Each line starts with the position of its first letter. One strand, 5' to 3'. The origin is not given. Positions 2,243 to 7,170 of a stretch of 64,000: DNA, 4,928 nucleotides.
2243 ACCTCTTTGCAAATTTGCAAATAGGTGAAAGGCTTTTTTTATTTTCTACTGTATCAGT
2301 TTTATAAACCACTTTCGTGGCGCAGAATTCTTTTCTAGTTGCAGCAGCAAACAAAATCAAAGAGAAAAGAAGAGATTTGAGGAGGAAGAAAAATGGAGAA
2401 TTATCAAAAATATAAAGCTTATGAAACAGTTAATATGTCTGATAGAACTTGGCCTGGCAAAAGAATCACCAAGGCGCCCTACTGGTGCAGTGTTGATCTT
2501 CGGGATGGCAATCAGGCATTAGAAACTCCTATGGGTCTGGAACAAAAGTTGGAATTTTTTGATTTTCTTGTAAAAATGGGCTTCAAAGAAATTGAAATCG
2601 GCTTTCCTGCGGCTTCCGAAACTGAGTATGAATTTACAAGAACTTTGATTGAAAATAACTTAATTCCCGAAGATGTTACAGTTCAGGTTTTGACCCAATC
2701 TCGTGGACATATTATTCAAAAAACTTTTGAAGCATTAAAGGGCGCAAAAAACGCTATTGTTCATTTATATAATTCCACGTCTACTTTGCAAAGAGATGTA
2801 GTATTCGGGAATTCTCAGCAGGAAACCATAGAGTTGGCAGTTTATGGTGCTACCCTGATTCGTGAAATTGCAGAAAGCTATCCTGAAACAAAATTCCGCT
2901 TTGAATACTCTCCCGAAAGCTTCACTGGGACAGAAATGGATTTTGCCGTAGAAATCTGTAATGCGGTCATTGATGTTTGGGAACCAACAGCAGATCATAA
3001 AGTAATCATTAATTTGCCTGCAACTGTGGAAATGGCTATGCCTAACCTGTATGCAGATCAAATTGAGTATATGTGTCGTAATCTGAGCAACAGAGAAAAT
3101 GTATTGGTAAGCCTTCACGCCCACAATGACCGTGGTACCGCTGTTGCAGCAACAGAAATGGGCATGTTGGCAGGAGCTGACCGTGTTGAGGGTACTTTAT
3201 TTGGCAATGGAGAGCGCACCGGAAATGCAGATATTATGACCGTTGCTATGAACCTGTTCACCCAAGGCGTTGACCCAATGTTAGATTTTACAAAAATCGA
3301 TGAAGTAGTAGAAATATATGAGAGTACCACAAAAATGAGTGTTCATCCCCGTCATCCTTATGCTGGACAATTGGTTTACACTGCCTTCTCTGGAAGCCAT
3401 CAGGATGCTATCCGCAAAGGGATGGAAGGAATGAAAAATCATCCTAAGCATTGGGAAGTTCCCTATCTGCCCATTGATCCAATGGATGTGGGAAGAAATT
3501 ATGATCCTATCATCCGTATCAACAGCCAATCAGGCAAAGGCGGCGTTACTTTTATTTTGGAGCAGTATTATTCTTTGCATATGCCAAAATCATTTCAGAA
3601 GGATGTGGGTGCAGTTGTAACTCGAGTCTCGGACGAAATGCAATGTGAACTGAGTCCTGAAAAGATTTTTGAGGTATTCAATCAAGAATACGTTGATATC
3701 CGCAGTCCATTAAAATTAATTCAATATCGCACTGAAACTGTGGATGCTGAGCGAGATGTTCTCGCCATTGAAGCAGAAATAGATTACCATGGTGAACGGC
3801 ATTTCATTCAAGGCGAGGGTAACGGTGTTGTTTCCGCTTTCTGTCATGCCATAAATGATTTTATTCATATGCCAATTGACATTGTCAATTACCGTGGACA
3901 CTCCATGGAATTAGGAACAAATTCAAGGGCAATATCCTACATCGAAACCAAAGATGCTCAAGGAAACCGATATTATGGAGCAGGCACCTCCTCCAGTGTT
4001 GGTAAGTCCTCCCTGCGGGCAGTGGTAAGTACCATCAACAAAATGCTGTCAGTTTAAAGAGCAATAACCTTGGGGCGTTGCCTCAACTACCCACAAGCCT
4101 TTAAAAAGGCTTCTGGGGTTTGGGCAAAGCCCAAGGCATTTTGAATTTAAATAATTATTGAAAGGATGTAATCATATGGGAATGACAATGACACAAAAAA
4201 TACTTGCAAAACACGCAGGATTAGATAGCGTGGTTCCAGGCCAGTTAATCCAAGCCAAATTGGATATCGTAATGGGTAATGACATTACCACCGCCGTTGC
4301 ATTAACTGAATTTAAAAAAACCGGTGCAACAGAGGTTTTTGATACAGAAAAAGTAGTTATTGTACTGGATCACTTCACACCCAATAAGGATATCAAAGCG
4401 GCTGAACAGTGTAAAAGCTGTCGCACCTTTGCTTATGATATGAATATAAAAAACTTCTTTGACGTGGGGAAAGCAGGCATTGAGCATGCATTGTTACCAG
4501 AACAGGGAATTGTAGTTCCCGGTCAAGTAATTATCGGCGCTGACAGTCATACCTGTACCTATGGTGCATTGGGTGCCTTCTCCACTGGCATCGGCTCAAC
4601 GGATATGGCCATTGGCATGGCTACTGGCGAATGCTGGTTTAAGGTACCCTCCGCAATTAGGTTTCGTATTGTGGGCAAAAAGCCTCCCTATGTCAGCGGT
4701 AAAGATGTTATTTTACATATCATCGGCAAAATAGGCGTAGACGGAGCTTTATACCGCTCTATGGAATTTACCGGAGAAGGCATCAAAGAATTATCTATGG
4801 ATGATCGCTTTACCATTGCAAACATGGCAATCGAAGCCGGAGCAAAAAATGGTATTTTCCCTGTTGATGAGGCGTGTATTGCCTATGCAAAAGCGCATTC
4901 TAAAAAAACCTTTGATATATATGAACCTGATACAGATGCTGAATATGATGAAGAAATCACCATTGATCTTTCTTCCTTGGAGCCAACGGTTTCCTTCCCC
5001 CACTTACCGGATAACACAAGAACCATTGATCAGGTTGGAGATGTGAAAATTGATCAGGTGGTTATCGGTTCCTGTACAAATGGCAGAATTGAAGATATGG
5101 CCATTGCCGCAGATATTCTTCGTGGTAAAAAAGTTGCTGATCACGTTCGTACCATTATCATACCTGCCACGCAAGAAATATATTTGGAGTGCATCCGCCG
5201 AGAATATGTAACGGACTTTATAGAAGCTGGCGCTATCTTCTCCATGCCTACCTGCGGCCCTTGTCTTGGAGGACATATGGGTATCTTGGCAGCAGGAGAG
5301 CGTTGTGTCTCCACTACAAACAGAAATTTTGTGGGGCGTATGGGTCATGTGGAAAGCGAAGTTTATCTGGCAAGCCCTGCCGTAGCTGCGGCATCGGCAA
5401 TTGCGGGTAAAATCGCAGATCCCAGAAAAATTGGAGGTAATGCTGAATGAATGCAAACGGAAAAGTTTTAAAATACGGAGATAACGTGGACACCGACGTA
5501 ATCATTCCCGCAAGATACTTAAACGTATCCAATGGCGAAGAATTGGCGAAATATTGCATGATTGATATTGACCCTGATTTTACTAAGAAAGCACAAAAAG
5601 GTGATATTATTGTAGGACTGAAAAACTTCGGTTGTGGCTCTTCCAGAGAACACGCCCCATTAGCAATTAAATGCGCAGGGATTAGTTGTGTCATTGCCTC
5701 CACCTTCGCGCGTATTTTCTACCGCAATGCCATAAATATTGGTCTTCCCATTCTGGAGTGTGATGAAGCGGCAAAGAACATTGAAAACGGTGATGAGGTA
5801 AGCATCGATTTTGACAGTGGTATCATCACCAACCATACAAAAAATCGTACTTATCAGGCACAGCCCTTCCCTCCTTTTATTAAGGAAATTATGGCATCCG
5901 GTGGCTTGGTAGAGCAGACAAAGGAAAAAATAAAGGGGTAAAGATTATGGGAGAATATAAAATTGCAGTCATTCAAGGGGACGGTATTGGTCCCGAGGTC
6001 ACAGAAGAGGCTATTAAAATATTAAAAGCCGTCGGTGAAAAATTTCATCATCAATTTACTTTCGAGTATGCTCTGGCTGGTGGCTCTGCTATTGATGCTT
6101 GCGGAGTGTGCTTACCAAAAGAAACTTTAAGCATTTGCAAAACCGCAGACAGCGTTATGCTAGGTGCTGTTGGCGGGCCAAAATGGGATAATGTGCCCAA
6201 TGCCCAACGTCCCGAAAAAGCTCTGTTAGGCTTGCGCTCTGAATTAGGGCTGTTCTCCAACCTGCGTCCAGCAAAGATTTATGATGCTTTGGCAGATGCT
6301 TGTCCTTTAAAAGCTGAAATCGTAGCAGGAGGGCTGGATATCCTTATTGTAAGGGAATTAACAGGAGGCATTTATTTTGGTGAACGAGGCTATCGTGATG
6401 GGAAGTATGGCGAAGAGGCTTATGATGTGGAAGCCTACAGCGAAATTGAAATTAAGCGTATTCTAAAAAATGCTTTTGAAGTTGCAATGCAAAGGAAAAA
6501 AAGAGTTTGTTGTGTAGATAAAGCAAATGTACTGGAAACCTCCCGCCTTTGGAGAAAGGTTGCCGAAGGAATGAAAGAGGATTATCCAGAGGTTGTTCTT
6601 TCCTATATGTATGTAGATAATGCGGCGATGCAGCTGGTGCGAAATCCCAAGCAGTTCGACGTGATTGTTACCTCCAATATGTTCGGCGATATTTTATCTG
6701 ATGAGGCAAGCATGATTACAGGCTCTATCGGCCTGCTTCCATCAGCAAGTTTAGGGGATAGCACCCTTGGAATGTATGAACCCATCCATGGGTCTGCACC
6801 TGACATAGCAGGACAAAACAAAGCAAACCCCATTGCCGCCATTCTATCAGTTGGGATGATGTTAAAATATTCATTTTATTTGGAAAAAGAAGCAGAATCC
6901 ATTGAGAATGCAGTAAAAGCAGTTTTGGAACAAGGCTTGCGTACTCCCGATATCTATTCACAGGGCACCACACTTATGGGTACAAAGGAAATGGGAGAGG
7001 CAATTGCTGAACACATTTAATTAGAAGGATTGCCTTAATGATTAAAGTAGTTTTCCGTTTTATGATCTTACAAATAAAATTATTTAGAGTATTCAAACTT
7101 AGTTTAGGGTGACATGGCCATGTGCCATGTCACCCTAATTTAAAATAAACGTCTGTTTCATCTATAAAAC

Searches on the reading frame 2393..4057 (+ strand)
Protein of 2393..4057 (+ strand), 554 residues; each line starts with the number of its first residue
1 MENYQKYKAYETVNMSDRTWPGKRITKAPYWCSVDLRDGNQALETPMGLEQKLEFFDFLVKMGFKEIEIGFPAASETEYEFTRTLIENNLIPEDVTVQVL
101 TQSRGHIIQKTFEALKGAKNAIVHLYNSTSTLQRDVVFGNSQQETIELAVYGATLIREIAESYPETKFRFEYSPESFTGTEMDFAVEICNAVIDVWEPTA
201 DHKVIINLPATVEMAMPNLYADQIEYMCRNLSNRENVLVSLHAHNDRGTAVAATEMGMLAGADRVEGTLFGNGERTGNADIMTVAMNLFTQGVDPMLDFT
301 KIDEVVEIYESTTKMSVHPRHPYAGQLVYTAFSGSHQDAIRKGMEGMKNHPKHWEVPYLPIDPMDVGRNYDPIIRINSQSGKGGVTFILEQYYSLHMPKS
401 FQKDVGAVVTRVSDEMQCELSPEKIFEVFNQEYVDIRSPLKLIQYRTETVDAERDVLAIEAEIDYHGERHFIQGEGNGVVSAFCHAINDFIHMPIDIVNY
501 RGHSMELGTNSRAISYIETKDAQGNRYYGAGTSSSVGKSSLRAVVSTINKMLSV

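Call 69: search_protein_families(library=pfam, proteins=[window:2393-4057:+], max_evalue=0.00001)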
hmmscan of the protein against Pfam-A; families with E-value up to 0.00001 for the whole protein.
window:2393-4057:+ (554 aa): 3 families
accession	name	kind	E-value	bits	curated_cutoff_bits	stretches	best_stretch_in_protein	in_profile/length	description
PF00682.25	HMGL-like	-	7.2e-73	245.6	29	1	29-306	2-257/260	HMGL-like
PF22615.1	IPMS_D2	-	5.1e-34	116.8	27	1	327-390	2-66/66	Alpha-isopropylmalate synthase, post-catalytic domain-like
PF08502.15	LeuA_dimer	-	5e-22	78.7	24.9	1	419-552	1-131/131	LeuA allosteric (dimerisation) domain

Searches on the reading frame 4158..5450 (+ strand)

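Call 69: search_protein_families(library=pfam, proteins=[window:4158-5450:+], max_evalue=0.00001)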
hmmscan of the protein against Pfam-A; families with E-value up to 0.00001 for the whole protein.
window:4158-5450:+ (430 aa): 1 family
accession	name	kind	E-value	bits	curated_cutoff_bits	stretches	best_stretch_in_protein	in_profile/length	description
PF00330.25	Aconitase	-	1.6e-102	344.3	28.7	2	14-292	2-305/463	Aconitase family (aconitate hydratase)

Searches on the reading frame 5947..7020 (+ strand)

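Call 69: search_protein_families(library=pfam, proteins=[window:5947-7020:+], max_evalue=0.00001)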
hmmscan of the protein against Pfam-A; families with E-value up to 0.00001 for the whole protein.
window:5947-7020:+ (357 aa): 1 family
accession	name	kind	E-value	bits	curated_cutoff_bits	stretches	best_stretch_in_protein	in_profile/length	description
PF00180.25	Iso_dh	-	2.2e-142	474.9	27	1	5-353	1-348/348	Isocitrate/isopropylmalate dehydrogenase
